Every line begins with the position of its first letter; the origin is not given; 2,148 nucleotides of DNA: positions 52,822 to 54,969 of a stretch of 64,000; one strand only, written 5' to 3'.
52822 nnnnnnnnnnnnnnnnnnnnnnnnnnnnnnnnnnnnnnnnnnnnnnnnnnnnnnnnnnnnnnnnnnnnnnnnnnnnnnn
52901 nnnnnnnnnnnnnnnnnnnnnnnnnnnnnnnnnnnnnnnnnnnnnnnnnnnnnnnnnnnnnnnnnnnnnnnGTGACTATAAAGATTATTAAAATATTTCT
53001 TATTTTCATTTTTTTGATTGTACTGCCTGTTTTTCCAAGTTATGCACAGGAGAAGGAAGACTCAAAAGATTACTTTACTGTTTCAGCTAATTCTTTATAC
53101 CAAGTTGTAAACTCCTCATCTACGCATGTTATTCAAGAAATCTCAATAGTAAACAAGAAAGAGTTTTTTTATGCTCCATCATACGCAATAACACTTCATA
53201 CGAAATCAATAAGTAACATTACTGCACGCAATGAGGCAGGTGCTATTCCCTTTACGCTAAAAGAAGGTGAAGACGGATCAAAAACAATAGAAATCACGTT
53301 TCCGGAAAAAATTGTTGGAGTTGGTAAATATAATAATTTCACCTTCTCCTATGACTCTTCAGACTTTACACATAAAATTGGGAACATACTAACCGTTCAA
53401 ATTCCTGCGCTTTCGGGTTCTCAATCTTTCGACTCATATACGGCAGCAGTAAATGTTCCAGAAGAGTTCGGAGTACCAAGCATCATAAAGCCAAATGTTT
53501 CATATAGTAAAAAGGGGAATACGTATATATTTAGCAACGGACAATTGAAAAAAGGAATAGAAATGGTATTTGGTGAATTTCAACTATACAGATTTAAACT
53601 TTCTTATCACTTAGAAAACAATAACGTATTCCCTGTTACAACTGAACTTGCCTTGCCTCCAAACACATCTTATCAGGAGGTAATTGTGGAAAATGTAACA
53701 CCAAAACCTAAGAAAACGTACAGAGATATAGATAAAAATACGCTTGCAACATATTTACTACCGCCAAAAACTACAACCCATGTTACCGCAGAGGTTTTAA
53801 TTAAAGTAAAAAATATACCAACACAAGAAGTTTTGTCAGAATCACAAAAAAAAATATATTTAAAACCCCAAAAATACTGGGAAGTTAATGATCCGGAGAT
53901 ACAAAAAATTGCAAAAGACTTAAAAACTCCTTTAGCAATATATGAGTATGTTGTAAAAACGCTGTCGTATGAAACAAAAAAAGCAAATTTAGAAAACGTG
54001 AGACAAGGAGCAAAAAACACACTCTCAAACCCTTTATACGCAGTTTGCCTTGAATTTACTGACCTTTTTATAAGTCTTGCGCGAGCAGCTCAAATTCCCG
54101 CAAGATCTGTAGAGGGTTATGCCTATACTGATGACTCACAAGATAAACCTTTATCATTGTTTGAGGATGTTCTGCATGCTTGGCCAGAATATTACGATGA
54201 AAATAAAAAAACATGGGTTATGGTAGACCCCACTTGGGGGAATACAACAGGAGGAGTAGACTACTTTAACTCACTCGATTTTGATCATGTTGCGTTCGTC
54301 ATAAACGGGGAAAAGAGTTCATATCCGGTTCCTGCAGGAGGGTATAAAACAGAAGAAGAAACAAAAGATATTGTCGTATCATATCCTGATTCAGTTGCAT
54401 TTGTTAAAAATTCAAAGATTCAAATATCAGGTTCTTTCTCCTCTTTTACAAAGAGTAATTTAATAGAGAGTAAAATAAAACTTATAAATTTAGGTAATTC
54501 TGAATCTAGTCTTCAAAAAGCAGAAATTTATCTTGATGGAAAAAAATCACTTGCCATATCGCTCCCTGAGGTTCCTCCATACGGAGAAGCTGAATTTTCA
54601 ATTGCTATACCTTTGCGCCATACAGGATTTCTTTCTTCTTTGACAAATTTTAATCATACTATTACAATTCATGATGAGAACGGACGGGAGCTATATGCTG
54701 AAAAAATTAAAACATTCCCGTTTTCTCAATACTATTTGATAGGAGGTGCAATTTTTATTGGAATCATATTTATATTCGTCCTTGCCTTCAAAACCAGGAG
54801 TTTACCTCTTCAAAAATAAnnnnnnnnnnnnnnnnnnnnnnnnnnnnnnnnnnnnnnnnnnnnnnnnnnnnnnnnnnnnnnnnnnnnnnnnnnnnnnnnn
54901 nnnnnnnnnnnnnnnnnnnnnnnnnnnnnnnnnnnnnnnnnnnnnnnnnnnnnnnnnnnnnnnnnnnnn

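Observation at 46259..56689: Complete NER set (uvrB, uvrA, uvrC) in one operon, divergent from lexA, with two embedded non-repair genes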

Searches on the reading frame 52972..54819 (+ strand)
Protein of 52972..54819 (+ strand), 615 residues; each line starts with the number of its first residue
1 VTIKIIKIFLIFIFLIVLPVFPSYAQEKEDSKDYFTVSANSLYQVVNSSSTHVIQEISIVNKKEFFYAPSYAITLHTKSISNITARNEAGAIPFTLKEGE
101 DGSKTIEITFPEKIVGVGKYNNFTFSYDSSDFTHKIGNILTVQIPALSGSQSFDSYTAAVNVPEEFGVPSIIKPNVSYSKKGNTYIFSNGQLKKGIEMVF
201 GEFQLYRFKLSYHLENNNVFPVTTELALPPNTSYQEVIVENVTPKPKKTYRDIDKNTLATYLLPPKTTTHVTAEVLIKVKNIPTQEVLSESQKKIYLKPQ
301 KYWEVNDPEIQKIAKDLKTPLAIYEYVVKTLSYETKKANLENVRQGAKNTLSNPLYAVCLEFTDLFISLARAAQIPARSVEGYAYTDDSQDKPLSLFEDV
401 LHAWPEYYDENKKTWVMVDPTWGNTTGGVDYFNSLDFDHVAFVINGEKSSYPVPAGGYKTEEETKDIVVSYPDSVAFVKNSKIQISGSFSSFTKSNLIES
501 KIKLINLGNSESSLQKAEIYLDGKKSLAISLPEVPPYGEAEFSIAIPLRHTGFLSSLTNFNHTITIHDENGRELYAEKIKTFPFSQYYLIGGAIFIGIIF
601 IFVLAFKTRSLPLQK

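Call 3: search_protein_families(library=pfam, proteins=[window:52972-54819:+])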
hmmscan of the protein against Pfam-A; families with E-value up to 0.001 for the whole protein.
window:52972-54819:+ (615 aa): 1 family
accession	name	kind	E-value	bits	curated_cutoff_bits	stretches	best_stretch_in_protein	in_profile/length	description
PF01841.26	Transglut_core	-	5e-16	59.4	23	1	311-420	9-108/108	Transglutaminase-like superfamily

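Call 39: find_homologous_proteins(query=window:52972-54816:+, max_evalue=0.00001)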
Query window:52972-54816:+ (615 aa): 2724 proteins with E <= 0.00001 among 8000 candidates; the best 120 are listed.
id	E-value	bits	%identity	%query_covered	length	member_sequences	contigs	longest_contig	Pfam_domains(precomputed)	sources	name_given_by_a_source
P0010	0.0e+0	1364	100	100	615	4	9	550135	PF01841.26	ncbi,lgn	-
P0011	0.0e+0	1193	86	100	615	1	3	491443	PF01841.26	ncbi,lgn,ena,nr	ncbi:MAG TPA: transglutaminase domain-containing protein [Candidatus Levybacteria bacterium]|nr:tran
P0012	0.0e+0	1187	86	97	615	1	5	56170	PF01841.26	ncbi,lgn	-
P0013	0.0e+0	1184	86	97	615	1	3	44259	PF01841.26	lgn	-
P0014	0.0e+0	1168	85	98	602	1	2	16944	PF01841.26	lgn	-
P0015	0.0e+0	1157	84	97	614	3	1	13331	PF01841.26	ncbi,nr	ncbi:MAG: hypothetical protein KBC63_04265 [Candidatus Levybacteria bacterium]|nr:hypothetical prote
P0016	6.2e-252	855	62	95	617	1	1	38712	PF01841.26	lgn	-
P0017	1.2e-226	772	57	95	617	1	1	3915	PF01841.26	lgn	-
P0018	2.4e-210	718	54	97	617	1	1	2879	PF01841.26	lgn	-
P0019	4.7e-208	711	54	96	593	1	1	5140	PF01841.26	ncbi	ncbi:MAG: transglutaminase family protein [Candidatus Levyibacteriota bacterium]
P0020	1.2e-204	699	52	99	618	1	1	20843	PF01841.26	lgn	-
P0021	1.5e-201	689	54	92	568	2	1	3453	PF01841.26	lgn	-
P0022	9.6e-201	686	52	99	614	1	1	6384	PF01841.26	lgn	-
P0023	8.7e-197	673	52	95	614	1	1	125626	PF01841.26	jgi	-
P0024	1.3e-196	673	51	100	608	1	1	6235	PF01841.26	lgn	-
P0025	1.7e-196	672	51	99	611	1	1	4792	PF01841.26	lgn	-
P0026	2.1e-196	672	50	99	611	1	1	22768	PF01841.26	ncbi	ncbi:MAG: transglutaminase-like domain-containing protein [Candidatus Levyibacteriota bacterium]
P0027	4.8e-195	668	51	96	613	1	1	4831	PF01841.26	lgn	-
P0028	5.6e-194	664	51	99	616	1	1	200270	PF01841.26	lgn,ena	-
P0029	1.6e-193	663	50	100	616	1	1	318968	PF01841.26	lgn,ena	-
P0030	1.0e-192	660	50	100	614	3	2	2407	PF01841.26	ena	-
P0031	6.4e-192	657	50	99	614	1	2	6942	PF01841.26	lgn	-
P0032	1.5e-189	649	51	100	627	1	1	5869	PF01841.26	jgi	jgi:hypothetical protein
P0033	8.0e-188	644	52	95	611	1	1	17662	PF01841.26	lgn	-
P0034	1.9e-187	643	50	99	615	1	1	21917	PF01841.26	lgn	-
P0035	1.0e-186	640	49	100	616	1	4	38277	PF01841.26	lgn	-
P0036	1.4e-186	640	50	100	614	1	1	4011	PF01841.26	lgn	-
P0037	1.1e-185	637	49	100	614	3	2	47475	PF01841.26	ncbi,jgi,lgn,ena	-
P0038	2.7e-184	632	48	99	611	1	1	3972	PF01841.26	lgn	-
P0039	7.9e-183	627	49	99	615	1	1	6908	PF01841.26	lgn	-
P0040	2.7e-180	619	49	100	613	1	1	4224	PF01841.26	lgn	-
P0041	8.3e-180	617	49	100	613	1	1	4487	PF01841.26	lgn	-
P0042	4.0e-177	608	49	92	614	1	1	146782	PF01841.26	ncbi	-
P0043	8.8e-168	578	47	100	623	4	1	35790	PF01841.26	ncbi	-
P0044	5.2e-167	575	48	100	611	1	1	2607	PF01841.26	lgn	-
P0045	7.7e-167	575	48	97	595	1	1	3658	PF01841.26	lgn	-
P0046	1.2e-166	574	47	100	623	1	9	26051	PF01841.26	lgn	-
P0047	7.1e-164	565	48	96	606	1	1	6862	PF01841.26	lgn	-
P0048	7.0e-159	548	42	100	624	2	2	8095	PF01841.26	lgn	-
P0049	1.1e-156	541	45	100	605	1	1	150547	PF01841.26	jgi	jgi:transglutaminase-like putative cysteine protease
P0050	1.8e-156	540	45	99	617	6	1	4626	PF01841.26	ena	-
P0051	1.1e-155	538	45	100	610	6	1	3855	PF01841.26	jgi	-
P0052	4.1e-155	536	44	99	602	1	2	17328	PF01841.26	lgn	-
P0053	2.7e-153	530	44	99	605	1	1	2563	PF01841.26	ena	-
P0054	3.7e-152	526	44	99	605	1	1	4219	PF01841.26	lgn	-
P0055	3.1e-151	523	42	100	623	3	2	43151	PF01841.26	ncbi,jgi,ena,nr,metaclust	ncbi:MAG: hypothetical protein A2857_03665 [Candidatus Levybacteria bacterium RIFCSPHIGHO2_01_FULL_3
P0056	1.4e-150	521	43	94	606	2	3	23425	PF01841.26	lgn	-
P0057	6.0e-150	519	43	99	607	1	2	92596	PF01841.26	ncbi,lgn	-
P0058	1.6e-149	517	44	99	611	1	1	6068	PF01841.26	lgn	-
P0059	2.2e-149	517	43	94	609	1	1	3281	PF01841.26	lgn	-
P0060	3.0e-149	516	45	94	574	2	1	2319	PF01841.26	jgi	jgi:transglutaminase-like putative cysteine protease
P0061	6.7e-149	515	43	97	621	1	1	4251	PF01841.26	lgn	-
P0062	1.2e-148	515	44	99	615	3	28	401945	PF01841.26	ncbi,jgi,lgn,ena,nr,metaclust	ncbi:MAG: hypothetical protein A3C30_01105 [Candidatus Levybacteria bacterium RIFCSPHIGHO2_02_FULL_4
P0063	1.8e-148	514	43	98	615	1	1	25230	PF01841.26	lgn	-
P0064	1.8e-148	514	43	94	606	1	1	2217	PF01841.26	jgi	jgi:transglutaminase-like putative cysteine protease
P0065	3.5e-148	513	44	96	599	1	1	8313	PF01841.26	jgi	jgi:transglutaminase-like putative cysteine protease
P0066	8.1e-148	512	44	94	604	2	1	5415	PF01841.26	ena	-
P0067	2.3e-147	510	44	94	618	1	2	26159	PF01841.26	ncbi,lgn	-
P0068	2.7e-147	510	42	99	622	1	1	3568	PF01841.26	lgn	-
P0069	3.2e-147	510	44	93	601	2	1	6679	PF01841.26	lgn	-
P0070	3.3e-147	510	43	99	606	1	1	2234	PF01841.26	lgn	-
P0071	4.2e-147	509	43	95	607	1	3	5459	PF01841.26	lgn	-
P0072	4.6e-147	509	42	98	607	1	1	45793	PF01841.26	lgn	-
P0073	7.6e-147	509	42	94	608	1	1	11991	PF01841.26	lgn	-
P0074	9.5e-147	508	43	99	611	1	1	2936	PF01841.26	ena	-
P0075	1.3e-146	508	44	94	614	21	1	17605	PF01841.26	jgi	-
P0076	2.0e-146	507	43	95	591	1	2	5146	PF01841.26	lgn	-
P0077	2.1e-146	507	45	95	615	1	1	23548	PF01841.26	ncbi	-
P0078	2.7e-146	507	44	91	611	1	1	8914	PF01841.26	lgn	-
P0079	2.7e-146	507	45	94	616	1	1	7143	PF01841.26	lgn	-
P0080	1.0e-145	505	42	99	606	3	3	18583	PF01841.26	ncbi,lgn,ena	-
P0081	1.0e-145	505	45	85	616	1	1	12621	PF01841.26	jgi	jgi:transglutaminase-like putative cysteine protease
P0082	1.7e-145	504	43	94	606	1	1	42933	PF01841.26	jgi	jgi:transglutaminase-like putative cysteine protease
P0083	1.9e-145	504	45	89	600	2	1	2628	PF01841.26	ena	-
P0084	2.1e-145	504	44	100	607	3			PF01841.26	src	-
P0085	2.2e-145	504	42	99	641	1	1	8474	PF01841.26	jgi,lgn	-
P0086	3.3e-145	503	43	98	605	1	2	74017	PF01841.26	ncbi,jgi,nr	ncbi:transglutaminase family protein [Candidatus Parcubacteria bacterium]|nr:MAG: transglutaminase f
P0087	3.6e-145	503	43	94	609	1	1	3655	PF01841.26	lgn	-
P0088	3.6e-145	503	42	99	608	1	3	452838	PF01841.26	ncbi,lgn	-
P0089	4.5e-145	503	44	95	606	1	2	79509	PF01841.26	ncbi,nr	ncbi:MAG TPA: transglutaminase-like domain-containing protein [Patescibacteria group bacterium]|nr:t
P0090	5.5e-145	502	45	94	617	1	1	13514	PF01841.26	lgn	-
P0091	1.4e-144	501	42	94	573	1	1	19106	PF01841.26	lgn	-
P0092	1.4e-144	501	44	94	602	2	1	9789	PF01841.26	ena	-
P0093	1.5e-144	501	43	99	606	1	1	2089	PF01841.26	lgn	-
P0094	1.6e-144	501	41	99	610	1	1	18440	PF01841.26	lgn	-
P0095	2.3e-144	500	42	94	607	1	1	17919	PF01841.26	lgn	-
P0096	3.6e-144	500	43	99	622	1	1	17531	PF01841.26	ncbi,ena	-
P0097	4.4e-144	499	43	92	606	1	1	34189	PF01841.26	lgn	-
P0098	6.3e-144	499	44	97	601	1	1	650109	PF01841.26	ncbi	-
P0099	6.8e-144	499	45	94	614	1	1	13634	PF01841.26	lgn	-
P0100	9.4e-144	498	41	95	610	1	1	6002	PF01841.26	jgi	jgi:hypothetical protein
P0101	3.3e-143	497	43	98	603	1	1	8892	PF01841.26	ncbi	-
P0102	3.8e-143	496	45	93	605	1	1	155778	PF01841.26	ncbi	-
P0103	1.4e-142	494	42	97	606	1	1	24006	PF01841.26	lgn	-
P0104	1.6e-142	494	43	94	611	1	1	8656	PF01841.26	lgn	-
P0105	1.6e-142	494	43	95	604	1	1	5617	PF01841.26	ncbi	-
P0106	2.0e-142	494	41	99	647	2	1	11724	PF01841.26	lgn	-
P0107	4.1e-142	493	43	94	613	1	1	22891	PF01841.26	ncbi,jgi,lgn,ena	-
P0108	4.2e-142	493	41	99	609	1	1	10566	PF01841.26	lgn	-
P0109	4.9e-142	493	44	99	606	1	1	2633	PF01841.26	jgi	jgi:transglutaminase-like putative cysteine protease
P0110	5.4e-142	492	42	92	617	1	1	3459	PF01841.26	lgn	-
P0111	6.4e-142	492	40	100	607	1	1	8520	PF01841.26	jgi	-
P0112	6.7e-142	492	42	94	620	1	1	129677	PF01841.26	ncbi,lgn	-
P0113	1.3e-141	491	43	96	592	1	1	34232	PF01841.26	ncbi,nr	ncbi:MAG TPA: transglutaminase domain-containing protein [Patescibacteria group bacterium]|nr:transg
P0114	2.9e-141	490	43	99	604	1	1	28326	PF01841.26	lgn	-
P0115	6.5e-141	489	41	100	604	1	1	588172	PF01841.26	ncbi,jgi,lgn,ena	-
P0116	2.4e-140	487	44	94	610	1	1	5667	PF01841.26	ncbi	-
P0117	3.3e-140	487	41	100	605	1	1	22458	PF01841.26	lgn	-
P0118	3.5e-140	487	43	100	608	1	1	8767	PF01841.26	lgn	-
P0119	3.5e-140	486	42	100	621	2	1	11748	PF01841.26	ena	-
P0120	4.8e-140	486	43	93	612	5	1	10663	PF01841.26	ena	-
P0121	1.7e-139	484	43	93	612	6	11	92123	PF01841.26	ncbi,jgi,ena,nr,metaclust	ncbi:MAG: hypothetical protein A2860_02085 [Candidatus Levybacteria bacterium RIFCSPHIGHO2_01_FULL_3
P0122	1.8e-139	484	42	99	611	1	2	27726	PF01841.26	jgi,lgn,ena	-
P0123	1.9e-139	484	43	94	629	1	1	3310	PF01841.26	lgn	-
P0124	2.0e-139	484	41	96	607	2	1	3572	PF01841.26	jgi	-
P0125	3.1e-139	483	42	87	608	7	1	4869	PF01841.26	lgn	-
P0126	4.1e-139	483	43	97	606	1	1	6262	PF01841.26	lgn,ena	-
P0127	6.0e-139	482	41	100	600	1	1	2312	PF01841.26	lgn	-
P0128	6.6e-139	482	40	99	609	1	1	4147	PF01841.26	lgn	-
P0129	1.9e-138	481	43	99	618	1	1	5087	PF01841.26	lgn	-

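Call 47: search_solved_structures(query=window:52972-54816:+, max_evalue=0.01)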
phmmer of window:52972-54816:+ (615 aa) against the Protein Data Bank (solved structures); distinct sequences matched with E-value up to 0.01: 1.
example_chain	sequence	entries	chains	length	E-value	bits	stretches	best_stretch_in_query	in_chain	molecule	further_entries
6g49_A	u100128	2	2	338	0.0043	18.9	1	349-422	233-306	Protein-glutamine gamma-glutamyltransferase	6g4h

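Call 50: predict_structure(alignment_id=A4)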
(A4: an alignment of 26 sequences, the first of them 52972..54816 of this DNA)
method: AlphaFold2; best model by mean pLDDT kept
length: 615 residues; sequences in the alignment: 26
mean_pLDDT: 83.3   pTM: 0.77
mean pLDDT of the five models: 83.3, 83.1, 82.3, 82.1, 81.5
residues with pLDDT >= 90: 275; 70-90: 242; 50-70: 74; < 50: 24
segments of 3 or more residues with pLDDT < 50: 18-30, 388-393, 611-615
pLDDT, mean of each block of 10 residues (from residue 1): 77 59 34 81 88 93 86 85 92 90 87 88 93 88 79 84 91 84 87 81 92 91 91 93 93 90 92 95 90 92 93 92 91 72 81 85 95 95 67 57 90 89 59 75 83 68 78 90 91 83 93 89 90 91 85 60 90 91 70 80 69 43
secondary structure, 60 per line:
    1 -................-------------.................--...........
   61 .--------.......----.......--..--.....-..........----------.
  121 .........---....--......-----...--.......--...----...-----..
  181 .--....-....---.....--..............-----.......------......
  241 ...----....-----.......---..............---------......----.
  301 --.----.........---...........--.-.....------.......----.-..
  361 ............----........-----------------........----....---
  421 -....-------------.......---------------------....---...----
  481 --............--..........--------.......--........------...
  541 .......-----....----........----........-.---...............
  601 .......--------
elements in order: H2-17 H31-34 E35-47 E50-61 E70-76 E81-87 E94-98 E103-109 E120-129 E133-136 E139-144 E155-161 E171-173 E179-181 E184-187 H189-192 E196-200 E203-216 E222-228 E235-243 E248-251 E257-263 E267-280 H290-295 H308-316 H320-330 H335-339 H346-352 H359-372 E377-384 E402-409 E414-417 H422-425 E439-445 E467-470 E483-494 E497-506 E515-521 E524-531 E538-547 H553-556 E561-568 E573-580 H586-607

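Call 52: fold_search(model_id=the predicted structure, library=pdb)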
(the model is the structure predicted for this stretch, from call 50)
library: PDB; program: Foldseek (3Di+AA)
matches with E <= 10: 1310; with E <= 0.001: 214
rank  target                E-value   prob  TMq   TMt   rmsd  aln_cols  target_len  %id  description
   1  3isr_A                1.9e-11  1.00  0.28  0.56  11.7       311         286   16  The Crystal Structure of a Putative Cysteine Protease from Cytophaga hutchinsonii to 1.9A (released 2009-09-08)
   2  3isr_C                2.3e-11  1.00  0.28  0.57  11.6       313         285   17  The Crystal Structure of a Putative Cysteine Protease from Cytophaga hutchinsonii to 1.9A (released 2009-09-08)
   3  3isr_B                6.4e-11  1.00  0.28  0.55  11.9       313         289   16  The Crystal Structure of a Putative Cysteine Protease from Cytophaga hutchinsonii to 1.9A (released 2009-09-08)
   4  8b6l_O                7.9e-09  1.00  0.23  0.24  18.2       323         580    7  Subtomogram average of the human Sec61-TRAP-OSTA-translocon (released 2022-12-07)
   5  1l9m_B                1.7e-08  0.99  0.14  0.13  25.1       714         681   11  Three-dimensional structure of the human transglutaminase 3 enzyme: binding of calcium ions change structure for activ (released 2002-05-29)
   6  3kd4_A                2.1e-08  1.00  0.17  0.20  23.8       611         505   10  CRYSTAL STRUCTURE OF A PUTATIVE PROTEASE (BDI_1141) FROM PARABACTEROIDES DISTASONIS ATCC 8503 AT 2.00 A RESOLUTION (released 2009-11-24)
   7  1nug_B                4.2e-08  1.00  0.15  0.14  25.9       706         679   11  Role of Calcium Ions in the Activation and Activity of the Transglutaminase 3 Enzyme (2 calciums, 1 Mg, inactive form) (released 2003-04-22)
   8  8oxv_A                4.9e-08  1.00  0.16  0.15  24.5       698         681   11  Transglutaminase 3 zymogen in complex with DH patient-derived Fab DH63-B02 (released 2023-10-18)
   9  8oxy_A                5.5e-08  1.00  0.15  0.14  23.9       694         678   11  Transglutaminase 3 without calcium in complex with DH patient-derived Fab DH63-B02 (released 2023-10-18)
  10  8oxw_A                5.8e-08  1.00  0.20  0.18  27.5       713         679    9  Transglutaminase 3 in complex with DH patient-derived Fab DH63-B02 (released 2023-10-18)
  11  1l9n_A                8.0e-08  1.00  0.15  0.14  25.4       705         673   11  Three-dimensional structure of the human transglutaminase 3 enzyme: binding of calcium ions change structure for activ (released 2002-05-29)
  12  1l9m_A                1.1e-07  0.99  0.14  0.13  25.0       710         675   12  Three-dimensional structure of the human transglutaminase 3 enzyme: binding of calcium ions change structure for activ (released 2002-05-29)
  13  6s7o_E                1.5e-07  1.00  0.23  0.25  19.8       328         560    9  Cryo-EM structure of human oligosaccharyltransferase complex OST-A (released 2019-12-18)
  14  9a3v_A                1.7e-07  1.00  0.17  0.15  25.1       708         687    9  Predicted model of tissue transglutaminase 2 (TG2) in complex with plasma fibronectin type III modules 14 and 15 (FNII (released 2024-02-02)
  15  6ezn_A                2.1e-07  1.00  0.21  0.29  20.3       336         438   12  Cryo-EM structure of the yeast oligosaccharyltransferase (OST) complex (released 2018-01-17)
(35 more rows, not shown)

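Call 62: search_protein_families(library=ncbifam, proteins=[window:52972-54819:+], max_evalue=0.001)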
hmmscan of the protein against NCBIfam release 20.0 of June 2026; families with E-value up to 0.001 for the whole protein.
window:52972-54819:+ (615 aa): 0 families

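Call 64: find_encoding_contigs(protein=P0086, flank=8000, max_places=1)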
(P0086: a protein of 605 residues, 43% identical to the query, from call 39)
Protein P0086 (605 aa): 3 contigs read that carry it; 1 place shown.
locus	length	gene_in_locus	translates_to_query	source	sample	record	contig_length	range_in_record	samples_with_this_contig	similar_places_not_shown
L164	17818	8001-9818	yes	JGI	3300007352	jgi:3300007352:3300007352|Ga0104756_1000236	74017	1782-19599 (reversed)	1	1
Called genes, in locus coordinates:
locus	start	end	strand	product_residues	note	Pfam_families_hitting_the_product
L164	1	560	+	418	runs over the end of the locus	PF03952:Enolase_N, PF00113:Enolase_C, PF13378:MR_MLE_C (weak)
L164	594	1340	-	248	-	PF00590:TP_methylase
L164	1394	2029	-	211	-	PF09335:VTT_dom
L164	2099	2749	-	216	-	PF01726:LexA_DNA_bind, PF00717:Peptidase_S24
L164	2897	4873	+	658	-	PF00270:DEAD (faint), PF04851:ResIII, PF17757:UvrB_inter, PF27431:UvrB_3rd, PF00271:Helicase_C, PF12344:UvrB, PF02151:UVR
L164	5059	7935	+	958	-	PF00005:ABC_tran (faint), PF02463:SMC_N (faint), PF03193:RsgA_GTPase (faint), PF13175:AAA_15 (faint), PF13191:AAA_16 (faint), PF13304:AAA_21 (faint), PF17760:UvrA_inter, PF17755:UvrA_DNA-bind, +3 more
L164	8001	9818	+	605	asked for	PF01841:Transglut_core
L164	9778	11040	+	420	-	PF01541:GIY-YIG, PF27096:UvrC_M, PF08459:UvrC_RNaseH_dom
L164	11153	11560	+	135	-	PF04020:Phage_holin_4_2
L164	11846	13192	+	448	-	PF00496:SBP_bac_5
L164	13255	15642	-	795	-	PF03706:LPG_synthase_TM, PF09852:DUF2079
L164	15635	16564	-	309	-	PF00535:Glycos_transf_2, PF10111:Glyco_tranf_2_2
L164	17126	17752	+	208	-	PF13023:HD_3 (weak), PF01966:HD (weak)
